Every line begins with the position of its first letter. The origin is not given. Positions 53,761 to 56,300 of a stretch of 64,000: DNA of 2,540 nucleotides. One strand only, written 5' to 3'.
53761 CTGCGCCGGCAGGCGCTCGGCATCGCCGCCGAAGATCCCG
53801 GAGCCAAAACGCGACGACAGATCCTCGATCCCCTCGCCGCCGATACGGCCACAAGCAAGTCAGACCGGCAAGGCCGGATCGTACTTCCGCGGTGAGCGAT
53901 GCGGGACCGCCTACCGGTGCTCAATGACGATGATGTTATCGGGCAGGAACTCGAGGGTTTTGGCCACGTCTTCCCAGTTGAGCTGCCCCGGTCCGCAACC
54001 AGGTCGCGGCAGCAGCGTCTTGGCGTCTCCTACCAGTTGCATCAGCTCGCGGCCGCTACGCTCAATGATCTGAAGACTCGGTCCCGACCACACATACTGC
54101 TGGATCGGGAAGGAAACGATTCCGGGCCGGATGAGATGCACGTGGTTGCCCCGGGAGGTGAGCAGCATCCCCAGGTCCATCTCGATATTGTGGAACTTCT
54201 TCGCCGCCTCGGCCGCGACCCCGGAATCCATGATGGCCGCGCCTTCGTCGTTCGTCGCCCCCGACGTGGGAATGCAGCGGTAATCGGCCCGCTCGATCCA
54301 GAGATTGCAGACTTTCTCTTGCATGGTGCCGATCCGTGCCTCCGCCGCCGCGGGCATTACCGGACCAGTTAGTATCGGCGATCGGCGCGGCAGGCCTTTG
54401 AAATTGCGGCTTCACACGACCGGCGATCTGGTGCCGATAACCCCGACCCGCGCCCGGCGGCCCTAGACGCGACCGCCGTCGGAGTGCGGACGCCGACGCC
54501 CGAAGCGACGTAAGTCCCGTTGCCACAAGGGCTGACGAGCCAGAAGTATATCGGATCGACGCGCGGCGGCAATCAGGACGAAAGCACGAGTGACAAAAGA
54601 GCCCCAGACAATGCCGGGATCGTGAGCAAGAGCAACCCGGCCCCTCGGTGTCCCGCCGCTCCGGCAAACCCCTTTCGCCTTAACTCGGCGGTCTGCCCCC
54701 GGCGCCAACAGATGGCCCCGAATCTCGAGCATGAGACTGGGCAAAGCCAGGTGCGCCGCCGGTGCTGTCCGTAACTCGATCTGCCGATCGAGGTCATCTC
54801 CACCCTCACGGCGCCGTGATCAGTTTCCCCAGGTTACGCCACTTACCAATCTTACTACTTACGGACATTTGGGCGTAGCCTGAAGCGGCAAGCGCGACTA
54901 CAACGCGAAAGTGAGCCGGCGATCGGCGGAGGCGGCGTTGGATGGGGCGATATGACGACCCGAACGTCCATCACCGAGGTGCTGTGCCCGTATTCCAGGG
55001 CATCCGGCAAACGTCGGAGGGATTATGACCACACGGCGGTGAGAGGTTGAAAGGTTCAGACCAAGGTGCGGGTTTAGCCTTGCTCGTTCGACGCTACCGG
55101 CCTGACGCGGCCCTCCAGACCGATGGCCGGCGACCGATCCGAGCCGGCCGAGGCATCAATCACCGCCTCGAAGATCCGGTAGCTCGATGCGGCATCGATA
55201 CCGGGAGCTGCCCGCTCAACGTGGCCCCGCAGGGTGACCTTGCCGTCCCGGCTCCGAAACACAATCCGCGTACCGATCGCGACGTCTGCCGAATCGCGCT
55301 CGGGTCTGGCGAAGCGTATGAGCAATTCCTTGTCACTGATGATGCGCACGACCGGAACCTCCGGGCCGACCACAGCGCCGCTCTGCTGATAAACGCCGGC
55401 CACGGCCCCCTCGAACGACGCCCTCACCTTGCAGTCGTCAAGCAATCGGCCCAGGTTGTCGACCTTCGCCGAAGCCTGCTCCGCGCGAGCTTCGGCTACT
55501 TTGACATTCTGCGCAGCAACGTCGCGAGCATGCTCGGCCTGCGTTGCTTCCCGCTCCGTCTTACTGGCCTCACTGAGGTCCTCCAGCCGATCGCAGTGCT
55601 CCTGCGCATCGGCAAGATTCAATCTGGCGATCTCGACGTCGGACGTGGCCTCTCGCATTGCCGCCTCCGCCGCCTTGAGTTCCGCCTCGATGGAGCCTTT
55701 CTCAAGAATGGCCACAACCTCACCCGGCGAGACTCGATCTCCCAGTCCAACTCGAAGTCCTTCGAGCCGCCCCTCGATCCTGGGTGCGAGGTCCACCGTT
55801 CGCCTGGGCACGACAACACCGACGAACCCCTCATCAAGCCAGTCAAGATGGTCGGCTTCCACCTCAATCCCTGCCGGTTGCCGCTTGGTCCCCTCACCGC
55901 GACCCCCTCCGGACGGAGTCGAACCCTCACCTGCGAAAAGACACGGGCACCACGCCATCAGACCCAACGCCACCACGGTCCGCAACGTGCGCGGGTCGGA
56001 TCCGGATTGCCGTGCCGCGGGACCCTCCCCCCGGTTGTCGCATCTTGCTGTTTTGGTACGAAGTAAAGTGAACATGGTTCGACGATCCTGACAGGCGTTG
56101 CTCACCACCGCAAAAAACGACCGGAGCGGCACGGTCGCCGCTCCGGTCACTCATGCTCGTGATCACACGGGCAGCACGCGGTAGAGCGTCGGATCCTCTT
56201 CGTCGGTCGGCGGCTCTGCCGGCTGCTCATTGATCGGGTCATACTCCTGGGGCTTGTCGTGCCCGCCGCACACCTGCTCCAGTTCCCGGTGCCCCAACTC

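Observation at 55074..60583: PCAT/HlyD export locus with two tandem double-glycine-leader peptides whose mature parts are anionic, Pro-rich and Cys-free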

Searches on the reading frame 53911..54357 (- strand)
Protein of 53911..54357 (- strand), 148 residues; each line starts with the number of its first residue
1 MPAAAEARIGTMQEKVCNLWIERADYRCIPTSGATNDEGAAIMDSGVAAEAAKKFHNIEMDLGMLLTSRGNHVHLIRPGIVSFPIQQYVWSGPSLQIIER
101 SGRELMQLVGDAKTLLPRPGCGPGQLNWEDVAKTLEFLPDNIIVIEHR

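Call 5: search_protein_families(library=pfam, proteins=[window:53911-54357:-], max_evalue=0.01)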
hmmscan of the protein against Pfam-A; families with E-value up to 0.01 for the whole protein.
window:53911-54357:- (148 aa): 0 families

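Call 74: search_protein_families(library=padloc, proteins=[window:53911-54357:-], max_evalue=0.001)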
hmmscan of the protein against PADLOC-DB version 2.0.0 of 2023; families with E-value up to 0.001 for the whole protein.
window:53911-54357:- (148 aa): 0 families

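Call 75: search_solved_structures(query=window:53911-54357:-, max_evalue=1)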
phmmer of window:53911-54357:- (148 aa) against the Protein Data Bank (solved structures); distinct sequences matched with E-value up to 1: 6.
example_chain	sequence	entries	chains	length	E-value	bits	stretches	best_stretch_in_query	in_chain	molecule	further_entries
5m3i_A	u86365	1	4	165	0.11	15.6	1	79-135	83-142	RNase III inhibitor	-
4j5q_A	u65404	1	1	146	0.4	13.8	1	45-136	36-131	O-acetyl-ADP-ribose deacetylase 1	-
4j5r_A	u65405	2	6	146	0.4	13.8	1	45-136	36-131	O-acetyl-ADP-ribose deacetylase 1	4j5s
2eee_A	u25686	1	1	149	0.42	13.7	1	45-136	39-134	Uncharacterized protein C6orf130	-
2l8r_A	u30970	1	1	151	0.43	13.7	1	91-136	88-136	Uncharacterized protein C6orf130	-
2lgr_A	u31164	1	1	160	0.5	13.5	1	45-136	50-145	Uncharacterized protein C6orf130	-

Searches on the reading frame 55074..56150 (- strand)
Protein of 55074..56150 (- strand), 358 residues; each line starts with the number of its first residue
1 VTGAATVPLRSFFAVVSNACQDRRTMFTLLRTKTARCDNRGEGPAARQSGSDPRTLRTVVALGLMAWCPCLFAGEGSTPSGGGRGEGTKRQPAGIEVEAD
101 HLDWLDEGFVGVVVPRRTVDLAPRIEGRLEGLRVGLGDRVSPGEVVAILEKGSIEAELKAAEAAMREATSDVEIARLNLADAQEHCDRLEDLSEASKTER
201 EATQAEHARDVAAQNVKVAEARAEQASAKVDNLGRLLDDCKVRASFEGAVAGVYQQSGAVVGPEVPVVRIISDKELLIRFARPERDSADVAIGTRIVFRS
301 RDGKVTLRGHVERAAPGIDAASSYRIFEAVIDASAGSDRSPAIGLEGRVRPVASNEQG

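Call 5: search_protein_families(library=pfam, proteins=[window:55074-56150:-], max_evalue=0.01)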
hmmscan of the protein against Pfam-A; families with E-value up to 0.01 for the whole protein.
window:55074-56150:- (358 aa): 2 families
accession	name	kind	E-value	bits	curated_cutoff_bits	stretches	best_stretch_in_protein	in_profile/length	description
PF13437.12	HlyD_3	-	1.2e-10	42.5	22.2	1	241-335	1-97/106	HlyD family secretion protein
PF16576.10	HlyD_D23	-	1.4e-07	31.5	30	1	116-322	17-192/214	Barrel-sandwich domain of CusB or HlyD membrane-fusion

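Call 9: search_protein_families(library=ncbifam, proteins=[window:55074-56150:-], max_evalue=1)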
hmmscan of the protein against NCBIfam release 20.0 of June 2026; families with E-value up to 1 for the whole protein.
window:55074-56150:- (358 aa): 21 families
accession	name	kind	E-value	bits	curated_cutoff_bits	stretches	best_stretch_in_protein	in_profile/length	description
TIGR01730.1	RND_mfp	subfamily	5.1e-27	94.7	94.9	1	107-325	15-221/322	efflux RND transporter periplasmic adaptor subunit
NF007785.0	PRK10476.1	equivalog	7.8e-13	48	376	2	200-328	169-298/347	multidrug transporter subunit MdtN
NF002939.0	PRK03598.1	equivalog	3.1e-11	43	393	2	116-176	42-102/332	secretion protein HlyD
TIGR00998.1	8a0101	subfamily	8.3e-11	41.4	390.8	2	193-318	155-285/334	EmrA/EmrK family multidrug efflux transporter periplasmic adaptor subunit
TIGR00999.1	8a0102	subfamily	4.8e-10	39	319.3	1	137-321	1-174/271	CzcB/NccB family metal efflux transporter periplasmic adaptor subunit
NF008606.0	PRK11578.1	equivalog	1.2e-08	34.4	342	1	117-261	60-205/371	macrolide transporter subunit MacA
TIGR02971.1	heterocyst_DevB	subfamily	6.9e-08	32.2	129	2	126-205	24-104/327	ABC exporter membrane fusion protein, DevB family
TIGR03794.1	NHLM_micro_HlyD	equivalog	2.2e-06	26.9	156.2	2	114-164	54-104/421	NHLP bacteriocin system secretion protein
NF000272.2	OqxA_adapt_sub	exception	7.5e-06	25.1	835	1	108-262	57-198/391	multidrug efflux RND transporter periplasmic adaptor subunit OqxA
TIGR01843.1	type_I_hlyD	subfamily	8.4e-06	25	208.65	2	111-195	35-119/422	HlyD family type I secretion periplasmic adaptor subunit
NF045904.1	RND-peri-MexE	equivalog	0.00021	20.3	714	1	109-265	54-197/390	multidrug efflux RND transporter periplasmic adaptor subunit MexE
NF007850.1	PRK10559.1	equivalog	0.00041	19.6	400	1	119-324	41-232/303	p-hydroxybenzoic acid efflux pump subunit AaeA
TIGR01348.1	PDHac_trf_long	equivalog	0.0024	16.5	552.1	1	126-275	50-196/587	dihydrolipoyllysine-residue acetyltransferase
NF033138.2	RND-peri-MexC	equivalog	0.0091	15.2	625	1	153-182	143-172/375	MexC family multidrug efflux RND transporter periplasmic adaptor subunit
NF008589.1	PRK11556.1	equivalog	0.011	14.6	391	1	110-251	76-204/392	MdtA/MuxA family multidrug efflux RND transporter periplasmic adaptor subunit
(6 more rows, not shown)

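Call 74: search_protein_families(library=padloc, proteins=[window:55074-56075:-], max_evalue=0.001)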
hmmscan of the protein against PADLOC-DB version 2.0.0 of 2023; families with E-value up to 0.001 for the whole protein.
window:55074-56075:- (333 aa): 0 families
